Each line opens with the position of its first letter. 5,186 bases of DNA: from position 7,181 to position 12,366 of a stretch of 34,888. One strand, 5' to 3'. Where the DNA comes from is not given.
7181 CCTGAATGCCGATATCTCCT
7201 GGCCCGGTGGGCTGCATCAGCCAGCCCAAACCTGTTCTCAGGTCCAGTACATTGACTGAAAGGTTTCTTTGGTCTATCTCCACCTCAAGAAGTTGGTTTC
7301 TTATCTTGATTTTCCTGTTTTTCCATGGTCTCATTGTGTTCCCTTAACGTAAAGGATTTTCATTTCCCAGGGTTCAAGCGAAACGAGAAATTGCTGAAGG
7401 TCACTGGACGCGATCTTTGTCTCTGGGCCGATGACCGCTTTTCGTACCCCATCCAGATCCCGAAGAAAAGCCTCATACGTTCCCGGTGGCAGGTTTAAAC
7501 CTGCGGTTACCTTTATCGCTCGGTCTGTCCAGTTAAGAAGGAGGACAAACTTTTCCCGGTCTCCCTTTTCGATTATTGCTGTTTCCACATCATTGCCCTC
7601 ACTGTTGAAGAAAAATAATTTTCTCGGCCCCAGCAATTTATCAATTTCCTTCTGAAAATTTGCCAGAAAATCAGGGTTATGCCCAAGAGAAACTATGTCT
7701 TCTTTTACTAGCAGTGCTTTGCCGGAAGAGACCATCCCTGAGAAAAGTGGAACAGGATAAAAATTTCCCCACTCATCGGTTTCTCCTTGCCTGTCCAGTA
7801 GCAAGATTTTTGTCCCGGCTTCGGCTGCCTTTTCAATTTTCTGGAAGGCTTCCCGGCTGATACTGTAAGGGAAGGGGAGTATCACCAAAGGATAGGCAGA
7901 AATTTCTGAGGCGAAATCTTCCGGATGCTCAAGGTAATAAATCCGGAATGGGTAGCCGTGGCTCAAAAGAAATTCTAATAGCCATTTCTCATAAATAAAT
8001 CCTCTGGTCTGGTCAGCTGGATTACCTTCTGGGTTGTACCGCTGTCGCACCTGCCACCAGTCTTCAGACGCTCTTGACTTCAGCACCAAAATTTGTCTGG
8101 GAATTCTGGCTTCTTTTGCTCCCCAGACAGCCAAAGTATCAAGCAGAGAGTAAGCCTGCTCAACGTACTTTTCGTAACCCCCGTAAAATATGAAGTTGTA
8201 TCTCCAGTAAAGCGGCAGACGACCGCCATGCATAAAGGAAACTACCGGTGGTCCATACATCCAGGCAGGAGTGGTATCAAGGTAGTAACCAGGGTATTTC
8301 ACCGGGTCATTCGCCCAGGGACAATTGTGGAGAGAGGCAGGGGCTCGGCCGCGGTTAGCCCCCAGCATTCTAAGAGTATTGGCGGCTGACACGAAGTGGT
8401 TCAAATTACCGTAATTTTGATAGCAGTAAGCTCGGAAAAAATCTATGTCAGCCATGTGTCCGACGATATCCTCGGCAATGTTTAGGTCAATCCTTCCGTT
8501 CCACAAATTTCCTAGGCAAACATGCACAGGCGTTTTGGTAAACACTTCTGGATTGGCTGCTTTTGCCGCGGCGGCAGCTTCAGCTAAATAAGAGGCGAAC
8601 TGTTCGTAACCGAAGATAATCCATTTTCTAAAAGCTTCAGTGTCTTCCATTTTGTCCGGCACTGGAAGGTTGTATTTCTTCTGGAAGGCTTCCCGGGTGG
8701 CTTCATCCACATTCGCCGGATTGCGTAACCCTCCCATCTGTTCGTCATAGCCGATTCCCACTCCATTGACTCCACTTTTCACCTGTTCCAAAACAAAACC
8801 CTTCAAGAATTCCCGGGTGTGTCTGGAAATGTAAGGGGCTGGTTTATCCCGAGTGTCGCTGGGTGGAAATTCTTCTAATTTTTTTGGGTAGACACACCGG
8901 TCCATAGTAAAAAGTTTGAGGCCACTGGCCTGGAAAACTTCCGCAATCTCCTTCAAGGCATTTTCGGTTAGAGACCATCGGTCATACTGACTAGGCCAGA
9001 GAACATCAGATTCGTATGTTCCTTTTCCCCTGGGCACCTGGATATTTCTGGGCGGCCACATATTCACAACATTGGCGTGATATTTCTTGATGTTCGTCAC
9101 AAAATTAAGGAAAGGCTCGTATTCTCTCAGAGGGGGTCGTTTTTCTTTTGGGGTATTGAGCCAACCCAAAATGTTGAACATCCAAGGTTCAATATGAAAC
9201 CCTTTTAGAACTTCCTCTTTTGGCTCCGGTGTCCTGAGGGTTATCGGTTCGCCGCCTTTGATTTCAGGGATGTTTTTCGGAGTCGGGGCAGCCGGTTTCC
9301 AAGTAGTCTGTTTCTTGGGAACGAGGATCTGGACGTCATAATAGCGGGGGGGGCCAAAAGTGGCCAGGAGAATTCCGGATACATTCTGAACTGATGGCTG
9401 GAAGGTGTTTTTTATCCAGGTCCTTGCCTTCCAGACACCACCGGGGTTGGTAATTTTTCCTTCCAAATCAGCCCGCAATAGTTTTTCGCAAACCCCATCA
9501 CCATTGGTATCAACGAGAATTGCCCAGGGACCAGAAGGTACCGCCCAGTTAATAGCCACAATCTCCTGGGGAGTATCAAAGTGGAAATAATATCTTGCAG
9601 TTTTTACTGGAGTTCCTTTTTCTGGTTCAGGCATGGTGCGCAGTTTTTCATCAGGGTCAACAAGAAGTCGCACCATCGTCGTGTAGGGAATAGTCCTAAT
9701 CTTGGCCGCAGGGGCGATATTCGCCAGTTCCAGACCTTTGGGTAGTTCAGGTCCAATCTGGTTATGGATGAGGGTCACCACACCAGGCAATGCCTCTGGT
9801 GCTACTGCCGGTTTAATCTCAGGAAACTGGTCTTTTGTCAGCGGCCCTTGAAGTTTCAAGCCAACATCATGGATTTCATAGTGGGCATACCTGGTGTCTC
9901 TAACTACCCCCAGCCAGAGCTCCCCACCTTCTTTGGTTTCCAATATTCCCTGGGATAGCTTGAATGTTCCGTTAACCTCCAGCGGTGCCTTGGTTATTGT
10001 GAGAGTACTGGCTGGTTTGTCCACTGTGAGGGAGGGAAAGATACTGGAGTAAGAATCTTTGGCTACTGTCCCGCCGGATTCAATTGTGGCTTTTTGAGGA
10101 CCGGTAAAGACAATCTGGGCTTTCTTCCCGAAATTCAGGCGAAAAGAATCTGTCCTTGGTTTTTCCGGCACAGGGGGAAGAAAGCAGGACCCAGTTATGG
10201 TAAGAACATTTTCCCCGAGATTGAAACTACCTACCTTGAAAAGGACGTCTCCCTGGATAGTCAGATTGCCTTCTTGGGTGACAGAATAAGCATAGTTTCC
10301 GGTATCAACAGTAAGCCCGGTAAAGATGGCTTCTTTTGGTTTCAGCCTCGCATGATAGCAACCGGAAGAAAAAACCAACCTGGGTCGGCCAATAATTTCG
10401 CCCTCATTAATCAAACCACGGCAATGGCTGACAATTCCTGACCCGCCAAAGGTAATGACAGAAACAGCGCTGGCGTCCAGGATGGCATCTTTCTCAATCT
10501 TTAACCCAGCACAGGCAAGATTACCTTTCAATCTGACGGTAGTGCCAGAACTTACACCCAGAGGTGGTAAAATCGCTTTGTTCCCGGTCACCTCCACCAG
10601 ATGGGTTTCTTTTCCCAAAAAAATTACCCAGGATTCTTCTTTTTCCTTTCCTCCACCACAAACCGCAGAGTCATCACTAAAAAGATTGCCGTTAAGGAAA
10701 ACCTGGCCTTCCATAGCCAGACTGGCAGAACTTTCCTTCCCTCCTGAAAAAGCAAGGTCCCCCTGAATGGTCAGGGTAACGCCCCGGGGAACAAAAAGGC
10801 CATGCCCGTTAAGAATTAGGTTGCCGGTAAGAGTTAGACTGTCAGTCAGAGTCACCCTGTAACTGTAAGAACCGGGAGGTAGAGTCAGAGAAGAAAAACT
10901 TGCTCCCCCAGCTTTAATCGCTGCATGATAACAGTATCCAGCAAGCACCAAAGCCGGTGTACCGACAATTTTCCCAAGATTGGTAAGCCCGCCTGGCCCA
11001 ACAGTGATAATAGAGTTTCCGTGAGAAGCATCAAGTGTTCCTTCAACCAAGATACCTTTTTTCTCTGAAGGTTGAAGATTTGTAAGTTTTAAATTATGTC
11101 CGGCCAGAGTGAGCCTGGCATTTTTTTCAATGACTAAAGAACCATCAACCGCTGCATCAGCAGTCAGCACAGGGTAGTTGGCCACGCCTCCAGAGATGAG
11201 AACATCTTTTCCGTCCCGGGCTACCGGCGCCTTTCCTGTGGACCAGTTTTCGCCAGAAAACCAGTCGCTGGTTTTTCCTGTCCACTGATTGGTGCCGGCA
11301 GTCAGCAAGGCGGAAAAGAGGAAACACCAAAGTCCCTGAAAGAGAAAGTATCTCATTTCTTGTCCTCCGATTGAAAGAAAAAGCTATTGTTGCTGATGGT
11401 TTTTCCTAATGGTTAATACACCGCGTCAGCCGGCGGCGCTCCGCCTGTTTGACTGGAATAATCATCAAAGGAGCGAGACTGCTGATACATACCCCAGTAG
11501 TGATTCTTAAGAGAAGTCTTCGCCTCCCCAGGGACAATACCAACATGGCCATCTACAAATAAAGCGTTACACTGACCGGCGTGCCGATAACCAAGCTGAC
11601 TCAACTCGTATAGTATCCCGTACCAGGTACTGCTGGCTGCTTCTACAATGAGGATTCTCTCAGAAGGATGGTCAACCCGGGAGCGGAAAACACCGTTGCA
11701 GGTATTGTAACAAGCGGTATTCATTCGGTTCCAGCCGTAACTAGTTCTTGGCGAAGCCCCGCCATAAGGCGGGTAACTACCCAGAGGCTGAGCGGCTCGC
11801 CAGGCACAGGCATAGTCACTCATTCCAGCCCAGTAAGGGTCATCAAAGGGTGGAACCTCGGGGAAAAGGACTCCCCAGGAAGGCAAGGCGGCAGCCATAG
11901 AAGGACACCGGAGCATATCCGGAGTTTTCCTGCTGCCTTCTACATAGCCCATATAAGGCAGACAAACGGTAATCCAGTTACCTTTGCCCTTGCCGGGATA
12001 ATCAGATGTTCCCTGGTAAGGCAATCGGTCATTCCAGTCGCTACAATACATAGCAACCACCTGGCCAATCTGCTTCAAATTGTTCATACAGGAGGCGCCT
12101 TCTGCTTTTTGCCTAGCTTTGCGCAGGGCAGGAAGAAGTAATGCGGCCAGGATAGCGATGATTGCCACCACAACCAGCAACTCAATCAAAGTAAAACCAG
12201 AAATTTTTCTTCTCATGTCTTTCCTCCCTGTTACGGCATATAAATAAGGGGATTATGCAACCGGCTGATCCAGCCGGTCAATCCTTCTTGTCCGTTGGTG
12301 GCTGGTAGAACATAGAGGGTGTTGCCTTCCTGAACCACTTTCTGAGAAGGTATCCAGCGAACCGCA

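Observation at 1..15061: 15-kb single-strand glycan-utilisation locus without SusC/D or ABC transport components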

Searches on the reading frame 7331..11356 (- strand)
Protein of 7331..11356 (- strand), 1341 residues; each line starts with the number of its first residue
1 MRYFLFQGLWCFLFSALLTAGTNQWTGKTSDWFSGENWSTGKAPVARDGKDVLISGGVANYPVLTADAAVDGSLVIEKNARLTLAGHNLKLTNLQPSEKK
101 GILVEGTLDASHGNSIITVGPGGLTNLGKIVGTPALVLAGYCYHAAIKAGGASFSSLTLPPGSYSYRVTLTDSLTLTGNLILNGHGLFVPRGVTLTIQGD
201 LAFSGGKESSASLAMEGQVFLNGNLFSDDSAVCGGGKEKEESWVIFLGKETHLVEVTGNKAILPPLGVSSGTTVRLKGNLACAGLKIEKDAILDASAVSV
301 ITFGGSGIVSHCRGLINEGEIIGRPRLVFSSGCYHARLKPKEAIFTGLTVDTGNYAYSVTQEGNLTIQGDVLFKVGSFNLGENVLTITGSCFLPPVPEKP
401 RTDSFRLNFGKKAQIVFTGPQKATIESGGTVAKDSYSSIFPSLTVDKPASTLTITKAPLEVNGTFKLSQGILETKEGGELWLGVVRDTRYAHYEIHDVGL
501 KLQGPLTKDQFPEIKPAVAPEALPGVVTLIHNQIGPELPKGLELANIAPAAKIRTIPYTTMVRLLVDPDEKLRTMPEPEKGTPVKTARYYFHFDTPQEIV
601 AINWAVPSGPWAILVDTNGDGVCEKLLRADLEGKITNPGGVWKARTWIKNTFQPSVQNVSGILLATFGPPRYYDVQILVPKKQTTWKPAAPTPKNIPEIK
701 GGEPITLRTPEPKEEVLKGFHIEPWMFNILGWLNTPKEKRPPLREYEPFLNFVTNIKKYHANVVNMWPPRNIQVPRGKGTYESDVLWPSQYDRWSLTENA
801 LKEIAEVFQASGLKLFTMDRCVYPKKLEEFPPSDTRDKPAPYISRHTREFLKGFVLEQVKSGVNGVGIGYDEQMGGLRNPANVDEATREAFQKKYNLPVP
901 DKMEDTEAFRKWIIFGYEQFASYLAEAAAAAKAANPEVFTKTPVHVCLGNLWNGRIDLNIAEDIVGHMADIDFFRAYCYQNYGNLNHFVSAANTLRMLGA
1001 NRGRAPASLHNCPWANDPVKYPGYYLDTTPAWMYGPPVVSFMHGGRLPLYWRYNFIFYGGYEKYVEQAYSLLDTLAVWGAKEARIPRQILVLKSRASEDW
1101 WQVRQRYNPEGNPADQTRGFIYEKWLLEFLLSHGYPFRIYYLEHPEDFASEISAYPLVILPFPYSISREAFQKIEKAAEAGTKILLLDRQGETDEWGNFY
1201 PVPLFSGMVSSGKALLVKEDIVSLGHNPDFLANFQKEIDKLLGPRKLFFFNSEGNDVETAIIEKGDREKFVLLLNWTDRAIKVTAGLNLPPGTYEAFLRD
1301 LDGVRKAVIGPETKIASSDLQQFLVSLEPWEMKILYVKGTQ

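Call 5: search_protein_families(library=pfam, proteins=[window:7331-11356:-], max_evalue=0.01)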
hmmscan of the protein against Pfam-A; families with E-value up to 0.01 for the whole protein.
window:7331-11356:- (1341 aa): 1 family
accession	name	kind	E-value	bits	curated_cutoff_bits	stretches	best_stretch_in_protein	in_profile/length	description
PF08532.16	Glyco_hydro_42M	-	0.0053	16.7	25.8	1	1150-1197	53-100/207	Beta-galactosidase trimerisation domain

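Call 9: search_protein_families(library=ncbifam, proteins=[window:7331-11356:-], max_evalue=0.01)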
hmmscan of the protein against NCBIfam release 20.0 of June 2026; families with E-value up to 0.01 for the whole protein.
window:7331-11356:- (1341 aa): 0 families

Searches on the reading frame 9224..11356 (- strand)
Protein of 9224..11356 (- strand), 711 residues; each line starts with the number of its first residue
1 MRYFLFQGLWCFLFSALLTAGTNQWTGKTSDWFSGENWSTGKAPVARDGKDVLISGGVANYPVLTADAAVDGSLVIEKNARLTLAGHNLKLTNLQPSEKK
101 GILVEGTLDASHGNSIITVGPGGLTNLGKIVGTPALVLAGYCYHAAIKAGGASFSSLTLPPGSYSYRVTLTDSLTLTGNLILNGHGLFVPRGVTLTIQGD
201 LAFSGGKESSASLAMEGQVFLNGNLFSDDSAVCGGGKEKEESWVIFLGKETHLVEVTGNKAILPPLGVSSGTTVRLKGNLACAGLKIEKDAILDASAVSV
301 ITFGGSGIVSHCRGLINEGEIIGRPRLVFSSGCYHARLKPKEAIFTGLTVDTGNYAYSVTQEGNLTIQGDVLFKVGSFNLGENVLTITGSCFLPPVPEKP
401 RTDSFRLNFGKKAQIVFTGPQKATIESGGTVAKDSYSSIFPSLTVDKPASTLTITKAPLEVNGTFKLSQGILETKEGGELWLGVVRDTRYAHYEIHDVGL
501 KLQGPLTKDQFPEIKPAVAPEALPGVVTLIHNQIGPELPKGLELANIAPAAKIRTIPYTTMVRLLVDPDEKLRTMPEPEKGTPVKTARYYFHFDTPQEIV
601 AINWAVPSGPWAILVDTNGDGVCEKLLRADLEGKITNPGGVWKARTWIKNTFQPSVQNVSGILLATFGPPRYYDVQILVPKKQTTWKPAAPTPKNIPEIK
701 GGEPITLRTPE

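Call 48: search_protein_families(library=pfam, proteins=[window:9224-11356:-], max_evalue=10)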
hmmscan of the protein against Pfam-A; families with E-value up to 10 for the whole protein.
window:9224-11356:- (711 aa): 2 families
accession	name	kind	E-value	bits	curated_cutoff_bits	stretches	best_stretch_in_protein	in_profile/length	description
PF09136.16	Glucodextran_B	-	0.039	14.3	27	1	441-465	1-25/83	Glucodextranase, domain B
PF07873.16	YabP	-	0.07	13.4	27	1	78-110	32-61/64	YabP family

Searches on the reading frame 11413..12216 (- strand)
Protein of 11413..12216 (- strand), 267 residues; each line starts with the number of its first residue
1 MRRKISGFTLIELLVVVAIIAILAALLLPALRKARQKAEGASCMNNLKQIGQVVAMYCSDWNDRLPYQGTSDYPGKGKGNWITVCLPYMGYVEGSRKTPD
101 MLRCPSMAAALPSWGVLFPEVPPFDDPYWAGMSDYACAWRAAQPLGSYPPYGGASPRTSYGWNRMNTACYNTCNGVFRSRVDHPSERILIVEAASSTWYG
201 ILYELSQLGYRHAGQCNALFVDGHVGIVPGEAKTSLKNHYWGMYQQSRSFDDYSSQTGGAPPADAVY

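Call 5: search_protein_families(library=pfam, proteins=[window:11413-12216:-], max_evalue=0.01)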
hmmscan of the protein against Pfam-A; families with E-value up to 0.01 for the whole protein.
window:11413-12216:- (267 aa): 2 families
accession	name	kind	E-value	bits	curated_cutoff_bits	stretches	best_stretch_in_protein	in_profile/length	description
PF07596.16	SBP_bac_10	-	6.7e-11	43.2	23.3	1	33-90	2-61/268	Protein of unknown function (DUF1559)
PF07963.17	N_methyl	-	1.6e-08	34.2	21.2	1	2-28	1-27/27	Prokaryotic N-terminal methylation motif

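Call 9: search_protein_families(library=ncbifam, proteins=[window:11413-12216:-], max_evalue=0.01)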
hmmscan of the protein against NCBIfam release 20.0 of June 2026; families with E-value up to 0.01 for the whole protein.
window:11413-12216:- (267 aa): 13 families
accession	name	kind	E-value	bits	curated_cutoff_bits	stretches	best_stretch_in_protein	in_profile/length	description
TIGR01710.1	typeII_sec_gspG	equivalog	7.3e-09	35.8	88.85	1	6-60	1-55/134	type II secretion system major pseudopilin GspG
NF040999.1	pilin_ComGC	equivalog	3e-08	33.8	75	1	6-58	2-54/84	competence type IV pilus major pilin ComGC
NF041013.1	T4P_ComGE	equivalog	8.9e-08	32.1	49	1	4-39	2-37/83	competence type IV pilus minor pilin ComGE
NF007862.0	PRK10574.1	equivalog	1.2e-07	32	138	1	4-39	3-38/145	prepilin peptidase-dependent pilin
NF041775.1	typeIV_PilA_Myxo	equivalog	1.7e-07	31.4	400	1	6-50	11-55/214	type IV pilin protein PilA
TIGR02532.1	IV_pilin_GFxxxE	domain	1.1e-06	28.3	16.3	1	6-28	2-24/24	prepilin-type N-terminal cleavage/methylation domain-containing protein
TIGR01708.2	typeII_sec_gspH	equivalog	1.3e-06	28.5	80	1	6-39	2-35/169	type II secretion system minor pseudopilin GspH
TIGR04294.2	pre_pil_HX9DG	domain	0.00015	21.5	19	1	209-225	2-18/22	H-X9-DG-CTERM domain-containing protein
TIGR02596.1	TIGR02596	subfamily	0.0004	20.5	70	1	8-34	1-27/196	Verru_Chthon cassette protein D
NF040982.1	ComGD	equivalog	0.00052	20.4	70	1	6-49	2-45/139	competence type IV pilus minor pilin ComGD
TIGR01707.1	gspI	equivalog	0.00085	19.8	44.35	1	7-38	1-32/101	type II secretion system minor pseudopilin GspI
NF007800.0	PRK10506.1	equivalog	0.0024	17.7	158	1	3-38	6-41/163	prepilin peptidase-dependent protein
TIGR02599.1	TIGR02599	subfamily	0.0074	15.6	256.5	1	7-38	1-32/361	Verru_Chthon cassette protein C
